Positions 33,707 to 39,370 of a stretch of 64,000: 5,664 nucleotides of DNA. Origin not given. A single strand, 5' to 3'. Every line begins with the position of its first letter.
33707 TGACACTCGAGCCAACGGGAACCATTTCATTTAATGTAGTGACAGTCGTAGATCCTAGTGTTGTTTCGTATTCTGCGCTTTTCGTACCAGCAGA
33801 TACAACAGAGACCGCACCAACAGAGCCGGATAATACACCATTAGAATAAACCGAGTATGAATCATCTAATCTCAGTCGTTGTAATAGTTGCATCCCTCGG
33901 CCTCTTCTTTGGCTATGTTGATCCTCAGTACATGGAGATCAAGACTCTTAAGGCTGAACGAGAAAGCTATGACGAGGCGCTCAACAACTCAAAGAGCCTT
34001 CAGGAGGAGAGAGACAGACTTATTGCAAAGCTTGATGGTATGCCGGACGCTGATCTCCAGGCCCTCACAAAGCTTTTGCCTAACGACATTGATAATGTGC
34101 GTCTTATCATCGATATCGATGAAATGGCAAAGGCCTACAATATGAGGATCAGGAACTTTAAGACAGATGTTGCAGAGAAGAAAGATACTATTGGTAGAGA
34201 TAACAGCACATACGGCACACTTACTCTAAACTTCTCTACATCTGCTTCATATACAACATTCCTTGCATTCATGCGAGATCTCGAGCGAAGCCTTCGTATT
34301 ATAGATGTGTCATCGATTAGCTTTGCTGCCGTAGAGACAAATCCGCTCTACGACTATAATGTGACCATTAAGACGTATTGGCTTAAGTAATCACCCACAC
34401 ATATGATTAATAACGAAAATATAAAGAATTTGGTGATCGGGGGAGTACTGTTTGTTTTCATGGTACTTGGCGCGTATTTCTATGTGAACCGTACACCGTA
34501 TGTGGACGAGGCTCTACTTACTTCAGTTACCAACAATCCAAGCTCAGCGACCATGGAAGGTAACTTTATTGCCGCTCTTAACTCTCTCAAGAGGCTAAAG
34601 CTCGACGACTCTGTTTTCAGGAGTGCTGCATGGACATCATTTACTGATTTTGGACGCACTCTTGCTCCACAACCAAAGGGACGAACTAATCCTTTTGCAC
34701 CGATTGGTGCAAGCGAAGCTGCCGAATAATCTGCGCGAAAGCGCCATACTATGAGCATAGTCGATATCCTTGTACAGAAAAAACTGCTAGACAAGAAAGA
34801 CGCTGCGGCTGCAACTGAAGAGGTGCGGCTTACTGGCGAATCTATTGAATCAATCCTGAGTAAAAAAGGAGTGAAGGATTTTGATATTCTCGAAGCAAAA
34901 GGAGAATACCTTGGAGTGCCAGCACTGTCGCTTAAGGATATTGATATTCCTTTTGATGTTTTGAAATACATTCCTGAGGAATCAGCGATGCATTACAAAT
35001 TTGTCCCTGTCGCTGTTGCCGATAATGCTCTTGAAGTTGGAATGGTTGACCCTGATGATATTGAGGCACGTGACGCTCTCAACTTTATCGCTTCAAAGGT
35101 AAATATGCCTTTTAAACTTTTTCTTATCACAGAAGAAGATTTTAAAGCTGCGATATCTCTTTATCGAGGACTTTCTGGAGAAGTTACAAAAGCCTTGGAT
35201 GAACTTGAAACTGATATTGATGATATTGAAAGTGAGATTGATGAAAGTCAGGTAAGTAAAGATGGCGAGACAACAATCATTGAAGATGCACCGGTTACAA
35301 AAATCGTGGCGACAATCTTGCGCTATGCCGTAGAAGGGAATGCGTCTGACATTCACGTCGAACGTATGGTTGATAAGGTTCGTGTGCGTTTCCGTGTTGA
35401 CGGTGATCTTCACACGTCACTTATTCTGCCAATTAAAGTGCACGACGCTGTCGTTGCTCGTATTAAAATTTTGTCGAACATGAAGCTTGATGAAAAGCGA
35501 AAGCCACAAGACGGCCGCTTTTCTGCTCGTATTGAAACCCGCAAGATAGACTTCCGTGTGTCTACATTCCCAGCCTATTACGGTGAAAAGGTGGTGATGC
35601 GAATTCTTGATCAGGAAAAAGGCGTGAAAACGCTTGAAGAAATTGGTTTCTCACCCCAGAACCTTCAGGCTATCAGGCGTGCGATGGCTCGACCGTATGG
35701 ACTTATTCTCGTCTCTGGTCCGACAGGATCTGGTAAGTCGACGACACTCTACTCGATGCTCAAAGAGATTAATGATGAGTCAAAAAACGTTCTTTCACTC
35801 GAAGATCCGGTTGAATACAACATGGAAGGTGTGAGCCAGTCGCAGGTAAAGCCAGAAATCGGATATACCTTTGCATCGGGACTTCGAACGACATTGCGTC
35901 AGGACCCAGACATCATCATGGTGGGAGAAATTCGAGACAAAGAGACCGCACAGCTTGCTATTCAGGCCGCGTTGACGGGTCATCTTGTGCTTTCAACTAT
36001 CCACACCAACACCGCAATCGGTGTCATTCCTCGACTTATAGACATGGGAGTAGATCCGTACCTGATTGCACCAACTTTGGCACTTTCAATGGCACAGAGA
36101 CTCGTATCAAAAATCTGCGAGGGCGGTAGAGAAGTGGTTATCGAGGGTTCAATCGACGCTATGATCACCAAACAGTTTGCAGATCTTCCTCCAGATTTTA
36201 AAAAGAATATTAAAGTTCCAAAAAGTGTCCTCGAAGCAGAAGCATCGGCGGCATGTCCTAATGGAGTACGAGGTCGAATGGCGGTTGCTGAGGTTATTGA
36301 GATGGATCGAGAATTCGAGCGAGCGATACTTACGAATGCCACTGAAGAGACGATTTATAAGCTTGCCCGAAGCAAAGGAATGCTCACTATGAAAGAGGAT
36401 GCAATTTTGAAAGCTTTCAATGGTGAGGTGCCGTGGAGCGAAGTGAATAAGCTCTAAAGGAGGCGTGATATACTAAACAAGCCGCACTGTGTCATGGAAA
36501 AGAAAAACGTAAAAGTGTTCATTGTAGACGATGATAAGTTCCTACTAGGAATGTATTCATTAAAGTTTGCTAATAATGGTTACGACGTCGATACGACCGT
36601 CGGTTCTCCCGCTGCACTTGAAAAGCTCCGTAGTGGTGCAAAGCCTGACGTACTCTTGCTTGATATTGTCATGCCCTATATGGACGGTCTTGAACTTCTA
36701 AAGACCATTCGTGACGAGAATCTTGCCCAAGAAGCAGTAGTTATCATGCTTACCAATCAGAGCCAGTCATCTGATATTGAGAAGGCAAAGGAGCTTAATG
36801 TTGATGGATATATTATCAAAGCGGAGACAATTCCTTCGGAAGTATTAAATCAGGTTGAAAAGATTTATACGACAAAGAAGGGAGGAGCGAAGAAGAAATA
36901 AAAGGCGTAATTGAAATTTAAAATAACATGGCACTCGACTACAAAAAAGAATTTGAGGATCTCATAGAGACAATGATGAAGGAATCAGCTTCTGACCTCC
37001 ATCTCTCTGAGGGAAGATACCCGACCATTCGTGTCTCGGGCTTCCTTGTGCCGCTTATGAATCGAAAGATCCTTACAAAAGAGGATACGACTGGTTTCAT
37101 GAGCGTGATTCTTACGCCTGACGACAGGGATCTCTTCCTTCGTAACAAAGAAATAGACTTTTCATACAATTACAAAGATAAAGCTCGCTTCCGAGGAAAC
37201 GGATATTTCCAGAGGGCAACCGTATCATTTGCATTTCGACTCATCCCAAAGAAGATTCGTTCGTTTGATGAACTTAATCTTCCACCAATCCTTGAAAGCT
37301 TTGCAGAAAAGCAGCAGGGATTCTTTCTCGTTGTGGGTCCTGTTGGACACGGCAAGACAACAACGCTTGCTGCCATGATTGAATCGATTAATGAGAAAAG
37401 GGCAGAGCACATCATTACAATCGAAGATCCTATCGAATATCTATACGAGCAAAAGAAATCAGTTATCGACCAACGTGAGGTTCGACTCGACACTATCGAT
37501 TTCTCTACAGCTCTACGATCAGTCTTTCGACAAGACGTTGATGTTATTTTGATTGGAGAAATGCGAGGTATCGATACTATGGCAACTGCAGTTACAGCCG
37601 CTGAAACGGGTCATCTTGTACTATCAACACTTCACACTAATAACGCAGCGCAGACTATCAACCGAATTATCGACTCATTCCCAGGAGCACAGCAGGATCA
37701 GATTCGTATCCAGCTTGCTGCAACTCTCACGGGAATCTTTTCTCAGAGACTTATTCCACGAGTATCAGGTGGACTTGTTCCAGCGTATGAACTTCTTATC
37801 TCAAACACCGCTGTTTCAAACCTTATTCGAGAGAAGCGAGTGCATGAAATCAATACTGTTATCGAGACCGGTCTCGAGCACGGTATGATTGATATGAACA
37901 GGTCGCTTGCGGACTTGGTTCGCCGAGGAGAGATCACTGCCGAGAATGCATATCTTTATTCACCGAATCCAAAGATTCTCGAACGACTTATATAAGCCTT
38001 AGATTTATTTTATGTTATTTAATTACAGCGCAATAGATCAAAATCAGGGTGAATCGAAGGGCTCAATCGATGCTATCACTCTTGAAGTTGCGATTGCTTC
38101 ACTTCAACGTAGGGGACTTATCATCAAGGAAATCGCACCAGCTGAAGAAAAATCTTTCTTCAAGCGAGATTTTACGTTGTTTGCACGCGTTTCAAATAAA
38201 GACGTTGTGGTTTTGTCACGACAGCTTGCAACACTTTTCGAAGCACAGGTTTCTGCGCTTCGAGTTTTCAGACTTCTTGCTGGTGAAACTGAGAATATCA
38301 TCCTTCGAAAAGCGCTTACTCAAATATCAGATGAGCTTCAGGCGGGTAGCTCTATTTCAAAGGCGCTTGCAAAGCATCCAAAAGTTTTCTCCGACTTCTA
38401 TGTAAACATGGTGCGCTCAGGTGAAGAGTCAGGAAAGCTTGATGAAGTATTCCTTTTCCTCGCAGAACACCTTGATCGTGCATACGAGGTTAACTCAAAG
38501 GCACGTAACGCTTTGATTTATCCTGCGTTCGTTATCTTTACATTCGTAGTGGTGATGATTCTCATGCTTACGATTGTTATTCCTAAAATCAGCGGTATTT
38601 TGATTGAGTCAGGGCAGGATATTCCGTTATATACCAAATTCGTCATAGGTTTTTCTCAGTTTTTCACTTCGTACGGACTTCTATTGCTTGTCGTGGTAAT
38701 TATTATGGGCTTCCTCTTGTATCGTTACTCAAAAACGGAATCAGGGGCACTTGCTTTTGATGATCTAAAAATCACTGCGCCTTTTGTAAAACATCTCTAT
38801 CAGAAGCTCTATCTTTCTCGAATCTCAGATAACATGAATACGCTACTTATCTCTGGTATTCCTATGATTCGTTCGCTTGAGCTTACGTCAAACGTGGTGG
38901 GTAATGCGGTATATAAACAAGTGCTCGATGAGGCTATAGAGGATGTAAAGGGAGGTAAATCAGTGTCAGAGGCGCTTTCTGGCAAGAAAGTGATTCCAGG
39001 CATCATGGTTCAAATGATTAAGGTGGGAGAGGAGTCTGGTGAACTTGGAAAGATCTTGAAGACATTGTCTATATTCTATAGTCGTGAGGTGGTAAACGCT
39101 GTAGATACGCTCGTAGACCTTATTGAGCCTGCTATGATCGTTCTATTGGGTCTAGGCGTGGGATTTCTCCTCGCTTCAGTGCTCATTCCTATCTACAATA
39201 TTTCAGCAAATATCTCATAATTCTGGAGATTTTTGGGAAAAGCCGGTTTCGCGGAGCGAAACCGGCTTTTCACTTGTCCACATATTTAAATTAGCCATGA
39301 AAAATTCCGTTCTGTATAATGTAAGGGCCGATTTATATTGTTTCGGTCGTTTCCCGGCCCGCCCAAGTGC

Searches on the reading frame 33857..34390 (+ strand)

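Call 52: search_protein_families(library=pfam, proteins=[window:33857-34390:+], max_evalue=0.001)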
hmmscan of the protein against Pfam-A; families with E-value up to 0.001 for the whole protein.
window:33857-34390:+ (177 aa): 1 family
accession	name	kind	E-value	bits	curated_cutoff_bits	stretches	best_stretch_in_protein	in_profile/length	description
PF04350.18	PilO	-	1.3e-08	35.5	22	1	30-175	3-142/145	Pilus assembly protein, PilO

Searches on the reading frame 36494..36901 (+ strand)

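Call 52: search_protein_families(library=pfam, proteins=[window:36494-36901:+], max_evalue=0.001)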
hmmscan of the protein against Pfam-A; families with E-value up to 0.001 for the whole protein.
window:36494-36901:+ (135 aa): 1 family
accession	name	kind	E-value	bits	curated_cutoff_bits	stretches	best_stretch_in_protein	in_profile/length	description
PF00072.30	Response_reg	-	4.3e-21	75.6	30.2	1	8-111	1-101/111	Response regulator receiver domain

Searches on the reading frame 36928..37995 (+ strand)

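Call 25: search_protein_families(library=pfam, proteins=[window:36928-37995:+], max_evalue=0.001)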
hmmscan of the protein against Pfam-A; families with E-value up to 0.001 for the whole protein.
window:36928-37995:+ (355 aa): 4 families
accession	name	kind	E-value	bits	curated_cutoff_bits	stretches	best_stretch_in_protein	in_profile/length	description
PF00437.27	T2SSE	-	1.4e-43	149.4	24.9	1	122-279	134-281/370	Type II/IV secretion system protein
PF04851.21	ResIII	-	3.7e-05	24.1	22.5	1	121-267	15-162/164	Type III restriction enzyme, res subunit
PF25199.1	nSTAND_NTPase5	-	0.00018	21.8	34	0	126-174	37-85/145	Novel STAND NTPase 5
PF13401.12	AAA_22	-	0.00023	21.9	27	1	128-166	3-33/130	AAA domain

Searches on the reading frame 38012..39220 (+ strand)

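Call 25: search_protein_families(library=pfam, proteins=[window:38012-39220:+], max_evalue=0.001)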
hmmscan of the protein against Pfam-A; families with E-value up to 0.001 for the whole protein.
window:38012-39220:+ (402 aa): 1 family
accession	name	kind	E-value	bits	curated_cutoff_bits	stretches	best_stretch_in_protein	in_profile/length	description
PF00482.28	T2SSF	-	1.4e-54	183.8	25.2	2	69-191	2-125/125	Type II secretion system (T2SS), protein F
